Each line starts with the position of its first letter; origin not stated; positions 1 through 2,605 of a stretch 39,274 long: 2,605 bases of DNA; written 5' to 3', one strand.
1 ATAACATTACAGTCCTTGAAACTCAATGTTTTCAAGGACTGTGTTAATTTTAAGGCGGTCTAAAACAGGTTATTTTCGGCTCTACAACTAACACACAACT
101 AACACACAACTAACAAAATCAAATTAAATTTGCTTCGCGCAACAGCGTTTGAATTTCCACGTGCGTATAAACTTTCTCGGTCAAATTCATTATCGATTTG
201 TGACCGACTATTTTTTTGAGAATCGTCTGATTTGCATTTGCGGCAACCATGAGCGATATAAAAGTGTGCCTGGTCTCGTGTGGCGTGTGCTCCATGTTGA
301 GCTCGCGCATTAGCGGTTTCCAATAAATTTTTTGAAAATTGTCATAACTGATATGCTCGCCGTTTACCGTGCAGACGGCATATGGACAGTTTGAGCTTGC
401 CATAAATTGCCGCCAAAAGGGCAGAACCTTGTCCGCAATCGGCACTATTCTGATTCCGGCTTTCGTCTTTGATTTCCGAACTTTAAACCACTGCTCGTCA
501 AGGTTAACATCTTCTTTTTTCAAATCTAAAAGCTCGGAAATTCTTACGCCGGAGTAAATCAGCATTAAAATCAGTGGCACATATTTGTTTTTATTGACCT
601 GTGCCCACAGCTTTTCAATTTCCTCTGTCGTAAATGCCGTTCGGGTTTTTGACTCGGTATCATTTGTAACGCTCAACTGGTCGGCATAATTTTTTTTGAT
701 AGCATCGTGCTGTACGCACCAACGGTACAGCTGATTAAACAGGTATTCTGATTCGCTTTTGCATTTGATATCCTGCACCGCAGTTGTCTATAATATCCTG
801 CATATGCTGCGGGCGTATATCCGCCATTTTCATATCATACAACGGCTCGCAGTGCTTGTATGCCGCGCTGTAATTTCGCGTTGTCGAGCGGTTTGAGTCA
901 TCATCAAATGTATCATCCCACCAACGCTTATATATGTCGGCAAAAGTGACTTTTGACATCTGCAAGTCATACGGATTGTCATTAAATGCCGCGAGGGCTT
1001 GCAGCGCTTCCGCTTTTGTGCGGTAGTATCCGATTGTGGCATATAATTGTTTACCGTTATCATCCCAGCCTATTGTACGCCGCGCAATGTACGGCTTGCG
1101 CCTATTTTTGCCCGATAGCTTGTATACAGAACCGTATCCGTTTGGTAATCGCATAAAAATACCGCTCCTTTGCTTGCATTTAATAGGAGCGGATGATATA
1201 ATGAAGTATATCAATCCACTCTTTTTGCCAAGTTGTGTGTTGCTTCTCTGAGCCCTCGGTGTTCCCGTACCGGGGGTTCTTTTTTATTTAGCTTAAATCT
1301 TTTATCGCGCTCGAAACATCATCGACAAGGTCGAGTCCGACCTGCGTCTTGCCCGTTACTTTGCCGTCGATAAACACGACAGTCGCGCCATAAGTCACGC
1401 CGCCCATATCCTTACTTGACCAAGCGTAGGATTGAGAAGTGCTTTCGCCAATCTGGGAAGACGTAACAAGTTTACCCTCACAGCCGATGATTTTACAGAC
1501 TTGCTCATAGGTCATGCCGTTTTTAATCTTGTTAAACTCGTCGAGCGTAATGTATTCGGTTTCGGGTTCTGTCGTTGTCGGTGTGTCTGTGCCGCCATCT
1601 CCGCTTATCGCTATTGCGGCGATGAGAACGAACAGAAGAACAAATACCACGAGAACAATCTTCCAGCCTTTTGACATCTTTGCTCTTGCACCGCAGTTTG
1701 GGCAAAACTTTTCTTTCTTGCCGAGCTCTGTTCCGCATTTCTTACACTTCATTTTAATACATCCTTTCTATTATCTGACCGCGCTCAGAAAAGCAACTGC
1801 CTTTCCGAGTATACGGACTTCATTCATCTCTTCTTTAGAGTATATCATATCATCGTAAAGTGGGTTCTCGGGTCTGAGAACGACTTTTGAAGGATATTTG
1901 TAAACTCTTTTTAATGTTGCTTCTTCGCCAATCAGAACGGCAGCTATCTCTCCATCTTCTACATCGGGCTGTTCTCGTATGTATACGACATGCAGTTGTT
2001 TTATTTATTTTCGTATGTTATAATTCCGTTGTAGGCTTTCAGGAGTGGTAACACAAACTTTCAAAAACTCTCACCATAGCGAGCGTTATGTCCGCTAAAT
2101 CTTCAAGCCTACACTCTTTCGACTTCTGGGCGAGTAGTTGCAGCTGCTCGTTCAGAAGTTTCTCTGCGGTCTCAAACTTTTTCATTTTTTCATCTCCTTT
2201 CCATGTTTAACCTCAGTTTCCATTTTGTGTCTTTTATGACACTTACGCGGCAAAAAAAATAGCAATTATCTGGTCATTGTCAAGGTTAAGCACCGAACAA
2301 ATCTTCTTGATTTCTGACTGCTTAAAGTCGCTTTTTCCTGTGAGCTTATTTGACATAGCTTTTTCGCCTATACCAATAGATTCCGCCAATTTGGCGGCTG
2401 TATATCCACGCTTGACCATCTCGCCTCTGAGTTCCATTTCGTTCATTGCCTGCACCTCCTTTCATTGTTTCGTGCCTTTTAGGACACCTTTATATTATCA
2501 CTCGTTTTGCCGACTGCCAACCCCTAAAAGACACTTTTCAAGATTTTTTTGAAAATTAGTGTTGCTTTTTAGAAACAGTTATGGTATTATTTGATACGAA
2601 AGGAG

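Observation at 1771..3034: CI/LexA-like repressor split by a 1.03-kb inversion of the immunity cassette, fusing its DNA-binding half to the antirepressor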

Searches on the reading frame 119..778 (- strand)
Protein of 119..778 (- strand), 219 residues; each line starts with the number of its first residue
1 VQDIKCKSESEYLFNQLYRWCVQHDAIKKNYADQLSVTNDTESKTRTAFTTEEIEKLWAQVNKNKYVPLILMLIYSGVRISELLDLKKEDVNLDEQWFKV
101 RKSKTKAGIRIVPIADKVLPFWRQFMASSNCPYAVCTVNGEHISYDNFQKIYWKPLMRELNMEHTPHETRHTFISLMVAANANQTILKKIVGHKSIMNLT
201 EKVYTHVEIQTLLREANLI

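Call 5: search_protein_families(library=pfam, proteins=[window:119-778:-], max_evalue=0.1)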
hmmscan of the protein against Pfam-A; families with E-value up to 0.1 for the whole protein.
window:119-778:- (219 aa): 4 families
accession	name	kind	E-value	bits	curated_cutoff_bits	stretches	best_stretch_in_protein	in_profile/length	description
PF00589.27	Phage_integrase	-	5.1e-21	75.6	27.1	1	49-208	3-169/172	Phage integrase family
PF13623.11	SurA_N_2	-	0.04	14.2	28.5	1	121-152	28-60/145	SurA-like N-terminal domain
PF00046.35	Homeodomain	-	0.043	14.1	22.9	0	44-106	2-56/57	Homeodomain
PF16795.10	Phage_integr_3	-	0.052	13.9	27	0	50-90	5-48/161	Archaeal phage integrase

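Call 36: find_encoding_contigs(protein=window:119-778:-, flank=4000, max_places=10)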
Protein window:119-778:- (219 aa): 12 contigs read that carry it; 10 places shown.
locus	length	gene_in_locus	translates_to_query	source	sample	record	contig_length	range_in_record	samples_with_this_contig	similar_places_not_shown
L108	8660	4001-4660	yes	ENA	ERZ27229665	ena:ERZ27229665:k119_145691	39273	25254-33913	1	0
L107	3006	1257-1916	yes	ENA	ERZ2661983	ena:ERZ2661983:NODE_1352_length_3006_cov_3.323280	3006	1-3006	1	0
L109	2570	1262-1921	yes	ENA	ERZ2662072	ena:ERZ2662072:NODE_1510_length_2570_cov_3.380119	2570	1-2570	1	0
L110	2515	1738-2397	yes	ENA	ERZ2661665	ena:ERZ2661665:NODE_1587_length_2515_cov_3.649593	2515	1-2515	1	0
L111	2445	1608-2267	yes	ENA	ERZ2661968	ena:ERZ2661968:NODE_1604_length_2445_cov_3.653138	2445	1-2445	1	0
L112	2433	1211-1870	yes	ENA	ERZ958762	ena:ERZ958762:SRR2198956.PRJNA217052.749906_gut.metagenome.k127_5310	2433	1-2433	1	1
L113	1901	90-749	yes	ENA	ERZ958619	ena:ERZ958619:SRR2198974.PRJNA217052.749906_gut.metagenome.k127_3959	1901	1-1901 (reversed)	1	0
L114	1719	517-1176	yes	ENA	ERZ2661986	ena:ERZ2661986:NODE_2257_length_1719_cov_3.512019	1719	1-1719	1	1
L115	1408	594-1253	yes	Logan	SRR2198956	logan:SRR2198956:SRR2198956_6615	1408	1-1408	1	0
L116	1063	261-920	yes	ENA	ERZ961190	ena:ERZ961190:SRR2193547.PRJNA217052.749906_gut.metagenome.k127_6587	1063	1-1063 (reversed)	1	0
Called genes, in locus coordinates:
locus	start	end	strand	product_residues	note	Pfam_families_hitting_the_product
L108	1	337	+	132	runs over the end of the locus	-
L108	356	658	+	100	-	PF04688:Holin_SPP1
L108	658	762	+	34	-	-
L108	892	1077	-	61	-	-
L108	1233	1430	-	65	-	PF10723:RepB-RCR_reg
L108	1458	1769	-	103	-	-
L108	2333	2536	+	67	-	PF05339:DUF739, PF13443:HTH_26 (weak)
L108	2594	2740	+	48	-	-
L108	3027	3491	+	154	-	PF13240:Zn_Ribbon_1 (weak), PF12978:DUF3862 (weak), PF07467:BLIP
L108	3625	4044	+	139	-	PF14659:Phage_int_SAM_3 (weak)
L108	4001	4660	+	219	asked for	PF00589:Phage_integrase, PF22823:MrpR_C_cat (weak)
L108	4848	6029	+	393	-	PF01381:HTH_3, PF13560:HTH_31 (weak), PF00717:Peptidase_S24, PF02498:Bro-N, PF03374:ANT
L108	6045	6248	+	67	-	PF12728:HTH_17 (faint)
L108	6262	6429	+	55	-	-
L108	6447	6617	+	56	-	-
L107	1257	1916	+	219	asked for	PF00589:Phage_integrase, PF22823:MrpR_C_cat (weak)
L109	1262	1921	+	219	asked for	PF00589:Phage_integrase, PF22823:MrpR_C_cat (weak)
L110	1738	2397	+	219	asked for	PF00589:Phage_integrase, PF22823:MrpR_C_cat (weak)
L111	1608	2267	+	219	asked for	PF00589:Phage_integrase, PF22823:MrpR_C_cat (weak)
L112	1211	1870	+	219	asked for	PF00589:Phage_integrase, PF22823:MrpR_C_cat (weak)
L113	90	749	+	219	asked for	PF00589:Phage_integrase, PF22823:MrpR_C_cat (weak)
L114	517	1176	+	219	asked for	PF00589:Phage_integrase, PF22823:MrpR_C_cat (weak)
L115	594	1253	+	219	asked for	PF00589:Phage_integrase, PF22823:MrpR_C_cat (weak)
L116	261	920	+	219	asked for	PF00589:Phage_integrase, PF22823:MrpR_C_cat (weak)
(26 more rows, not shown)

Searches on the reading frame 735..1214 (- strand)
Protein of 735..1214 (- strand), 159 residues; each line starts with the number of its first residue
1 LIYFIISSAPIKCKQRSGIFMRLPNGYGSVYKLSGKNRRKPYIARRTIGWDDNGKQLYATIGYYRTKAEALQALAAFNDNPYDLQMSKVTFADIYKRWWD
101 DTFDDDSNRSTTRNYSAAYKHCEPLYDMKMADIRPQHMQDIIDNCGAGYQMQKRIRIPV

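Call 5: search_protein_families(library=pfam, proteins=[window:735-1214:-], max_evalue=0.1)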
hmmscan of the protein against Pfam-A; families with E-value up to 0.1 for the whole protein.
window:735-1214:- (159 aa): 3 families
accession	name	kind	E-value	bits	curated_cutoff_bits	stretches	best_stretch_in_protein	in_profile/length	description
PF14659.12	Phage_int_SAM_3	-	2.8e-06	27.9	22.6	1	90-143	1-55/58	Phage integrase, N-terminal SAM-like domain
PF18287.6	Hfx_Cass5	-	0.0054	17.3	25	1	41-83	24-68/77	Integron Cassette Protein Hfx_Cass5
PF00730.31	HhH-GPD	-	0.033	14.9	26.2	0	56-76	43-63/108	HhH-GPD superfamily base excision DNA repair protein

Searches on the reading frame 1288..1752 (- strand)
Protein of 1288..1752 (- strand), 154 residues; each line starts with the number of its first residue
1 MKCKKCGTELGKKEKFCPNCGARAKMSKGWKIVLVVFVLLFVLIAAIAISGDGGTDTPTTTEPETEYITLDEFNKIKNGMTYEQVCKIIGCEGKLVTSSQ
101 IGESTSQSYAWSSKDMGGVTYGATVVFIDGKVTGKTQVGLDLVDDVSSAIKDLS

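Call 5: search_protein_families(library=pfam, proteins=[window:1288-1752:-], max_evalue=0.1)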
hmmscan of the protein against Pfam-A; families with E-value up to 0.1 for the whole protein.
window:1288-1752:- (154 aa): 11 families
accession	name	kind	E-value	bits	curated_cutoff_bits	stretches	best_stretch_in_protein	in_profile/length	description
PF13240.11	Zn_Ribbon_1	-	5.9e-07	29.5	25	1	2-22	1-21/23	zinc-ribbon domain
PF12978.13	DUF3862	-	6.2e-07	29.9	25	1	68-140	87-159/159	Domain of Unknown Function with PDB structure (DUF3862)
PF07467.17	BLIP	-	8.9e-05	23.5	26.7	1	70-140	2-67/123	Beta-lactamase inhibitor (BLIP)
PF12773.13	DZR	-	0.00023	21.7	27.3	1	3-23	1-21/45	Double zinc ribbon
PF12172.15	zf-ChsH2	-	0.0037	17.4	23.2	1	1-24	12-35/37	ChsH2, rubredoxin-like zinc ribbon domain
PF17032.10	Zn_ribbon_15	-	0.0089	17.3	28.9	1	2-21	54-73/73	zinc-ribbon family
PF13248.11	Zn_ribbon_3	-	0.012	15.5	27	1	2-23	4-25/26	zinc-ribbon domain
PF09297.16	Zn_ribbon_NUD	-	0.02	15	24.8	1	15-31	4-21/32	NADH pyrophosphatase zinc ribbon domain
PF01155.25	HypA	-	0.022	15.2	28.9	1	1-29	71-102/112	Hydrogenase/urease nickel incorporation, metallochaperone, hypA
PF04355.18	BamE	-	0.037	14.3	23.2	1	67-90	3-26/71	Outer membrane protein assembly factor BamE domain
PF14690.11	Zn_ribbon_ISL3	-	0.089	13.6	25.5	0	16-35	4-23/47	zinc-finger of transposase IS204/IS1001/IS1096/IS1165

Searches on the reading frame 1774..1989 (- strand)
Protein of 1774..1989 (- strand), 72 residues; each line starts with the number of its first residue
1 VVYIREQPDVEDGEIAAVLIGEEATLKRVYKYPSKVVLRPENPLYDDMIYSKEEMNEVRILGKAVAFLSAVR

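Call 5: search_protein_families(library=pfam, proteins=[window:1774-1989:-], max_evalue=0.1)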
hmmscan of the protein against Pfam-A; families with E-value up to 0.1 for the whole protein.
seq(72 aa): 1 family
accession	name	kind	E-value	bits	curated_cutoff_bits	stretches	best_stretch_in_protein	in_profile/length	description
PF00717.28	Peptidase_S24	-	3.1e-12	46.7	23.3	1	2-65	55-116/116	Peptidase S24-like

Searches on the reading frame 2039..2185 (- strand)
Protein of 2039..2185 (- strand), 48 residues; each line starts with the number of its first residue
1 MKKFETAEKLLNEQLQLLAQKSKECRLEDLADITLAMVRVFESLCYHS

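Call 5: search_protein_families(library=pfam, proteins=[window:2039-2185:-], max_evalue=0.1)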
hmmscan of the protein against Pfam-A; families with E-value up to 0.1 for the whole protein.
window:2039-2185:- (48 aa): 1 family
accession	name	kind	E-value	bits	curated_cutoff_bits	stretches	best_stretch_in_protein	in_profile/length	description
PF18598.6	TetR_C_36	-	0.047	14.1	33.7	1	9-47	48-89/111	Tetracyclin repressor-like, C-terminal domain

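Call 53: search_protein_families(library=phrogs, proteins=[window:2039-2185:-], max_evalue=0.00001)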
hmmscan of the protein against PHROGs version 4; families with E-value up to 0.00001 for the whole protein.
window:2039-2185:- (48 aa): 0 families

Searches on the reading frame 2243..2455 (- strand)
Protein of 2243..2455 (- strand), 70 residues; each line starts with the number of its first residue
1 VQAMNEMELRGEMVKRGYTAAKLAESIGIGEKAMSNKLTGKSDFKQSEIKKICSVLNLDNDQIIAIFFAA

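Call 5: search_protein_families(library=pfam, proteins=[window:2243-2455:-], max_evalue=0.1)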
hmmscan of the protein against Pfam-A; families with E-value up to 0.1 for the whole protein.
window:2243-2455:- (70 aa): 7 families
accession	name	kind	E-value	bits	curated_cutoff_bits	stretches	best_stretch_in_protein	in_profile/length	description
PF05339.17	DUF739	-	8e-10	39.2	27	1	8-69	7-68/69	Protein of unknown function (DUF739)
PF13443.12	HTH_26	-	1.9e-07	31.7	22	1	9-64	2-58/63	Cro/C1-type HTH DNA-binding domain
PF13560.12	HTH_31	-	0.00063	20.4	27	1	9-61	6-59/64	Helix-turn-helix domain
PF01381.28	HTH_3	-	0.00073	20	23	1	13-58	5-50/55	Helix-turn-helix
PF13693.12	HTH_35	-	0.019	15.4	25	1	10-41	8-39/75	Winged helix-turn-helix DNA-binding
PF20075.5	DUF6471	-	0.043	14.2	26.8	1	9-33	9-36/65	Domain of unknown function (DUF6471)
PF21291.3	CYNS_N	-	0.085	13.3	27.1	1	15-64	14-63/69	Cyanate hydratase, N-terminal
